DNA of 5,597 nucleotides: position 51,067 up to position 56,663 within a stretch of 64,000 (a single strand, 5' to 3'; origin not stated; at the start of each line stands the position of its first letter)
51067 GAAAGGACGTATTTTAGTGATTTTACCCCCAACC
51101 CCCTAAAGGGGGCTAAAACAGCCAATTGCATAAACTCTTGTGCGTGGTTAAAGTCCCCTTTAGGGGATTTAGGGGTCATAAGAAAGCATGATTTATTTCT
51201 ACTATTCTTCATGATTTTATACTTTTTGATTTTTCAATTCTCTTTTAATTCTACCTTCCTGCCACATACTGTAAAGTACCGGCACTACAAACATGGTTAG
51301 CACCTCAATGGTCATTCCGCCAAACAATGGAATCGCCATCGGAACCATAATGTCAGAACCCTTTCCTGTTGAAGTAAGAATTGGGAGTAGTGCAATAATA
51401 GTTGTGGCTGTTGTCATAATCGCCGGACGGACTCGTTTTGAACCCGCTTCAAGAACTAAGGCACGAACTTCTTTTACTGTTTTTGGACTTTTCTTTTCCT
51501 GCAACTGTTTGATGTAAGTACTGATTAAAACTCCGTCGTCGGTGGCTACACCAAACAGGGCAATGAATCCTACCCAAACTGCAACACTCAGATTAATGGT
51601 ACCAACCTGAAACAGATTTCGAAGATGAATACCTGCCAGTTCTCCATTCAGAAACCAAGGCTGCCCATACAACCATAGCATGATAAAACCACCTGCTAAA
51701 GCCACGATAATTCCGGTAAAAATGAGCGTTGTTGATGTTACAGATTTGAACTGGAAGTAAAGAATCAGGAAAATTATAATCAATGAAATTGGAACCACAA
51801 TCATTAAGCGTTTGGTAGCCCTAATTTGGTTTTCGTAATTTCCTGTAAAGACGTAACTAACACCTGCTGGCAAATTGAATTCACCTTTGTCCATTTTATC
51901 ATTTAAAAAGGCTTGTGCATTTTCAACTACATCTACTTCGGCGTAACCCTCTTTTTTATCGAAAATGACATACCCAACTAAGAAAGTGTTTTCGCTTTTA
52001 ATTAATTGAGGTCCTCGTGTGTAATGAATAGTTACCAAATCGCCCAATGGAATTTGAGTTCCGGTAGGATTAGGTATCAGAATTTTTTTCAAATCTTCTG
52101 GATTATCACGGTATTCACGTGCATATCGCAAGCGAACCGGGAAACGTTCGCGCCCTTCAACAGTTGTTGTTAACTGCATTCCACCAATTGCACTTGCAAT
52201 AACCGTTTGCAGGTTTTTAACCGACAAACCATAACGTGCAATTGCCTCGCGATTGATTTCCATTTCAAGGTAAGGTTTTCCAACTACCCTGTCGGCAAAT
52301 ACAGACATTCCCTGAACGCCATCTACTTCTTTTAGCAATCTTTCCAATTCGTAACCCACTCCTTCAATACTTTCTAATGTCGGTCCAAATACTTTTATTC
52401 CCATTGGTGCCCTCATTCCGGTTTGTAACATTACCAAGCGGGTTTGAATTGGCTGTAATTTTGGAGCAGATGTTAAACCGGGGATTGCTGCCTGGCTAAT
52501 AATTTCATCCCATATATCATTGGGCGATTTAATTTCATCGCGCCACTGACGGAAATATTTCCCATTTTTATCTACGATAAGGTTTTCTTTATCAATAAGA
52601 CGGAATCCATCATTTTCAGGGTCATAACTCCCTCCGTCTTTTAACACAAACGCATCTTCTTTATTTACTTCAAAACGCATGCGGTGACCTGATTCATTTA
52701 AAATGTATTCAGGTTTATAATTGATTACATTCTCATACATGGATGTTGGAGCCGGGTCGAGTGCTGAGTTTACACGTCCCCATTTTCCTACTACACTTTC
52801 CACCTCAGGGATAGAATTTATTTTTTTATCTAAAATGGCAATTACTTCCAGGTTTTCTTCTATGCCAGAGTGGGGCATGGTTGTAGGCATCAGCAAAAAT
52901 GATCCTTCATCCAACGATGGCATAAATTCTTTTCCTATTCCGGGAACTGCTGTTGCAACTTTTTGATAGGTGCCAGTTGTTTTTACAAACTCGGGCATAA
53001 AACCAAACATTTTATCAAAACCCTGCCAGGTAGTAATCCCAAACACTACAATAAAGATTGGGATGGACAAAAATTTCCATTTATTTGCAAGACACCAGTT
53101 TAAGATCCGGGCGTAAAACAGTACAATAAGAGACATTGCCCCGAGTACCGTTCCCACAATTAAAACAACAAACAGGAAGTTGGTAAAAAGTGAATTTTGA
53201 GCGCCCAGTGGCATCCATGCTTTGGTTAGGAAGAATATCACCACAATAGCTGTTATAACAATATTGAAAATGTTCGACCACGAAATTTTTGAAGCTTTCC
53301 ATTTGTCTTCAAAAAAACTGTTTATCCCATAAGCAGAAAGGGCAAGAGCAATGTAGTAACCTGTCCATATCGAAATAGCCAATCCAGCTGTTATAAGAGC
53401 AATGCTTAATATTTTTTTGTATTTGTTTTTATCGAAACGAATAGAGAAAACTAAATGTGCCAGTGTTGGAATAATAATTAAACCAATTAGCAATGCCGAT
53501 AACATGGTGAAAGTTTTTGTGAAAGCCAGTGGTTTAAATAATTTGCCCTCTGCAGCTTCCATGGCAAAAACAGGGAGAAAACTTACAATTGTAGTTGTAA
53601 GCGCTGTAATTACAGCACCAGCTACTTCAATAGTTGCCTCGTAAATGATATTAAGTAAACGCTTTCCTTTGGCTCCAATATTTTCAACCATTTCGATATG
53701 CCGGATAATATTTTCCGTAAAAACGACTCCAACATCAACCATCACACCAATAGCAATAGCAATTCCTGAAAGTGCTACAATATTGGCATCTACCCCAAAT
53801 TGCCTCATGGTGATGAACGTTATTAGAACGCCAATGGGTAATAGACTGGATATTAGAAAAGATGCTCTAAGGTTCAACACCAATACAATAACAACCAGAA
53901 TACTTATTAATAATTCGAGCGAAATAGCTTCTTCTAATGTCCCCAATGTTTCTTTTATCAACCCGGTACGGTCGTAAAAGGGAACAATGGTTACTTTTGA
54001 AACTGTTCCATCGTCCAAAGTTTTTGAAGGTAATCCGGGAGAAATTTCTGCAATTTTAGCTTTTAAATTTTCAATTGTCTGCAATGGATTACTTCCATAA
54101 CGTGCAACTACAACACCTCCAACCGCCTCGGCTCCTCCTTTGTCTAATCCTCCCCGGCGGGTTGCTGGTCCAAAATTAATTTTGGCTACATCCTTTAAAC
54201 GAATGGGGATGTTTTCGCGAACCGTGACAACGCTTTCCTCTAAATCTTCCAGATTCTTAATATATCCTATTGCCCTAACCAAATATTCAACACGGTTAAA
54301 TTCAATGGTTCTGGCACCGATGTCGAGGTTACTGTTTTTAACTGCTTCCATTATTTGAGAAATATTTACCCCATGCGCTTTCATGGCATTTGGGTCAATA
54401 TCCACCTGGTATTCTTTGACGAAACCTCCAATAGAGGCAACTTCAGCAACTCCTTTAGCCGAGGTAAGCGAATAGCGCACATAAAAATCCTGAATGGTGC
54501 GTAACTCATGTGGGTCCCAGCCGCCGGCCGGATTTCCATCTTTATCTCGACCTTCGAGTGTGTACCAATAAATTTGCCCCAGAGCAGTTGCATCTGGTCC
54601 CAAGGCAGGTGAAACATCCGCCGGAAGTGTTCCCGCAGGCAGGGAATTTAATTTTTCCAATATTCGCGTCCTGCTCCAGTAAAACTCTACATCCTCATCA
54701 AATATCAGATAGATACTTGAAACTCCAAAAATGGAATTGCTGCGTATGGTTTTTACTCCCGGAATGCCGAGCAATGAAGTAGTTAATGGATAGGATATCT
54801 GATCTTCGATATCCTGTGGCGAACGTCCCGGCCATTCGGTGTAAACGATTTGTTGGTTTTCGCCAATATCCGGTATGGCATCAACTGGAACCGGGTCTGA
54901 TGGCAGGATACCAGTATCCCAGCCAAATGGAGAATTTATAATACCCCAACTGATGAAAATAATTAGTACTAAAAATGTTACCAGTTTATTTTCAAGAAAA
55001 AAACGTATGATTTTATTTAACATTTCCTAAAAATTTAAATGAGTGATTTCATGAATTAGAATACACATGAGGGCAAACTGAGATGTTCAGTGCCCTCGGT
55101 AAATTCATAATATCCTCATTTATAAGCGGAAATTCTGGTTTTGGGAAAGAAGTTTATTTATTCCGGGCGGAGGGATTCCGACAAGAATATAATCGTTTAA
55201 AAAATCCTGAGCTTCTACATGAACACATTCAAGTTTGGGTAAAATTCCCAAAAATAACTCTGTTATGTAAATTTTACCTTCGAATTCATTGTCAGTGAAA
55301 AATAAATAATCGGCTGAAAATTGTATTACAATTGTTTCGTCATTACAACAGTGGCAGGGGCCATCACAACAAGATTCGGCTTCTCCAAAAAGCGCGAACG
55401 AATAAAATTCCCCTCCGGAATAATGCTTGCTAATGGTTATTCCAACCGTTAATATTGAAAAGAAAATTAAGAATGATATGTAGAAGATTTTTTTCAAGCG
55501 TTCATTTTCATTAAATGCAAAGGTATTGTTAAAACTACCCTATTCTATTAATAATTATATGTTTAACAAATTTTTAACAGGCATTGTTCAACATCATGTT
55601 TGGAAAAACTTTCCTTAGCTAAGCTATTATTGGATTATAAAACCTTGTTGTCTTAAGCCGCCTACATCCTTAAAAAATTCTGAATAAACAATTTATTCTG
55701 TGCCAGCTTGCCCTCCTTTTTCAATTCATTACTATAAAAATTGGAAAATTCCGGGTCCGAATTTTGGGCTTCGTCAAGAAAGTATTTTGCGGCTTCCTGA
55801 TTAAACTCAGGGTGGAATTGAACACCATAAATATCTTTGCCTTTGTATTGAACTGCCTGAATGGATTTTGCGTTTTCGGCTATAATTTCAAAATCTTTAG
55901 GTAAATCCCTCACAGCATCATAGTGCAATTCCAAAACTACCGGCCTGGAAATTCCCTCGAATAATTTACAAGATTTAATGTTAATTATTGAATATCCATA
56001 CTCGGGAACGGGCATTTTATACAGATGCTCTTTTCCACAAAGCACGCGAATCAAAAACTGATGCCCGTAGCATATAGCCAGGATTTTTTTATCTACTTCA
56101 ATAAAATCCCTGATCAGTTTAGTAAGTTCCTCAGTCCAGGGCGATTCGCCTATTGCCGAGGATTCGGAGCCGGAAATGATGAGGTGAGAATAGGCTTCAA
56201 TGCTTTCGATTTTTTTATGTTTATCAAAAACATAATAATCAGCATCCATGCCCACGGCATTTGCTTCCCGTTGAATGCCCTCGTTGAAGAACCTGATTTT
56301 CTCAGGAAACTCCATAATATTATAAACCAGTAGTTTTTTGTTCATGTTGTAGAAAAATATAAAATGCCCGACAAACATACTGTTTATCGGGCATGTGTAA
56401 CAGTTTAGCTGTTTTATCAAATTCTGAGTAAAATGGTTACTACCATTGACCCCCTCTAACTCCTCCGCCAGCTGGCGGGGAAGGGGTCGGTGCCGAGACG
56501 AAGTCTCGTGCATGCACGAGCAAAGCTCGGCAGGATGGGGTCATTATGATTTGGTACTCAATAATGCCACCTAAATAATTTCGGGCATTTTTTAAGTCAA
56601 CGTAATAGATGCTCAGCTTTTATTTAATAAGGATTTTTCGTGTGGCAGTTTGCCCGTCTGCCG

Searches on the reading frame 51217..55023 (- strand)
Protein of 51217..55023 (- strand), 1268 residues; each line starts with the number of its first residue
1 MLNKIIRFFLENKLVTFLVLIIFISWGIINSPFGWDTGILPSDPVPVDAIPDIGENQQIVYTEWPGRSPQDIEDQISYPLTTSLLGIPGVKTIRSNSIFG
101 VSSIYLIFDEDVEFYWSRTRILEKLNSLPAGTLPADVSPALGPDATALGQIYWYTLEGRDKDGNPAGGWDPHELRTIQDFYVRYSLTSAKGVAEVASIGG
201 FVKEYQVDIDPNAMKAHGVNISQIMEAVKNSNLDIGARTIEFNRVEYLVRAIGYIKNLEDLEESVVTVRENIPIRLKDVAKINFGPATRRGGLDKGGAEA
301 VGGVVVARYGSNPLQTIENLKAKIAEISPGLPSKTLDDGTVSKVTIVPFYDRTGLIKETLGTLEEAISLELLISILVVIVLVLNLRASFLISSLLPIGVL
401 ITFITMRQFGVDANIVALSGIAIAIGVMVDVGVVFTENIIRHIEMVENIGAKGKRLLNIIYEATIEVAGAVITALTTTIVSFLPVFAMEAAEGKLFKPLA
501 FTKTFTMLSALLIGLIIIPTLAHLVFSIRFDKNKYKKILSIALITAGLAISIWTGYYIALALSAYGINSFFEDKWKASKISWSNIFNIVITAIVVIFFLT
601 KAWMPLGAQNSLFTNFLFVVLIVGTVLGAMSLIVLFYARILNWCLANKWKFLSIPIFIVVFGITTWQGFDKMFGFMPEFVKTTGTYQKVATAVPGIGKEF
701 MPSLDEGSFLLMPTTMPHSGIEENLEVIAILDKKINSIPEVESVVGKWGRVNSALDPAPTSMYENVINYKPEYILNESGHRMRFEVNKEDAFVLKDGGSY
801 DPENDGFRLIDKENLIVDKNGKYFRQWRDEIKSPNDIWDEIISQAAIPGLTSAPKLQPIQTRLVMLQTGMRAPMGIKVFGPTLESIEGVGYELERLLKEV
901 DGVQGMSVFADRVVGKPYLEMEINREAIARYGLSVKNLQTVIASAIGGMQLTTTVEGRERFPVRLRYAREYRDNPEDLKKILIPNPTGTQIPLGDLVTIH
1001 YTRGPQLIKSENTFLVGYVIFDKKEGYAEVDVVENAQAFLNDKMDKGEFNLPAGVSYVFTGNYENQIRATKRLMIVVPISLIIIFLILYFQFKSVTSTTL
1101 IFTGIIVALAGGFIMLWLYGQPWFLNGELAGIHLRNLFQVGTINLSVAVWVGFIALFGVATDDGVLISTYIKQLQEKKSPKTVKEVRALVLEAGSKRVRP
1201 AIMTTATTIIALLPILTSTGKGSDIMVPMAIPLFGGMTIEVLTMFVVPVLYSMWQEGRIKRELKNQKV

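Call 38: search_protein_families(library=pfam, proteins=[window:51217-55023:-], max_evalue=0.000001)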
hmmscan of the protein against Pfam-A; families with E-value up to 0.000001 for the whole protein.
window:51217-55023:- (1268 aa): 1 family
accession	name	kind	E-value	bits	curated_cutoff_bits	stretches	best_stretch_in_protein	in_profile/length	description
PF00873.25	ACR_tran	-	1.5e-173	579.5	28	2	5-614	1-563/1021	AcrB/AcrD/AcrF family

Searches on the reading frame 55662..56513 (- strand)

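Call 38: search_protein_families(library=pfam, proteins=[window:55662-56513:-], max_evalue=0.000001)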
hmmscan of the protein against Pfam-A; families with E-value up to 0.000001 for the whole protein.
window:55662-56513:- (283 aa): 2 families
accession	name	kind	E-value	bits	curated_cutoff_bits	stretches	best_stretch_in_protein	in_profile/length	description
PF00117.34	GATase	-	4.1e-21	75.9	22.8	1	77-242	10-178/190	Glutamine amidotransferase class-I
PF07722.19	Peptidase_C26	-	1.5e-07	31.8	20.5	0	132-236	96-219/219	Peptidase C26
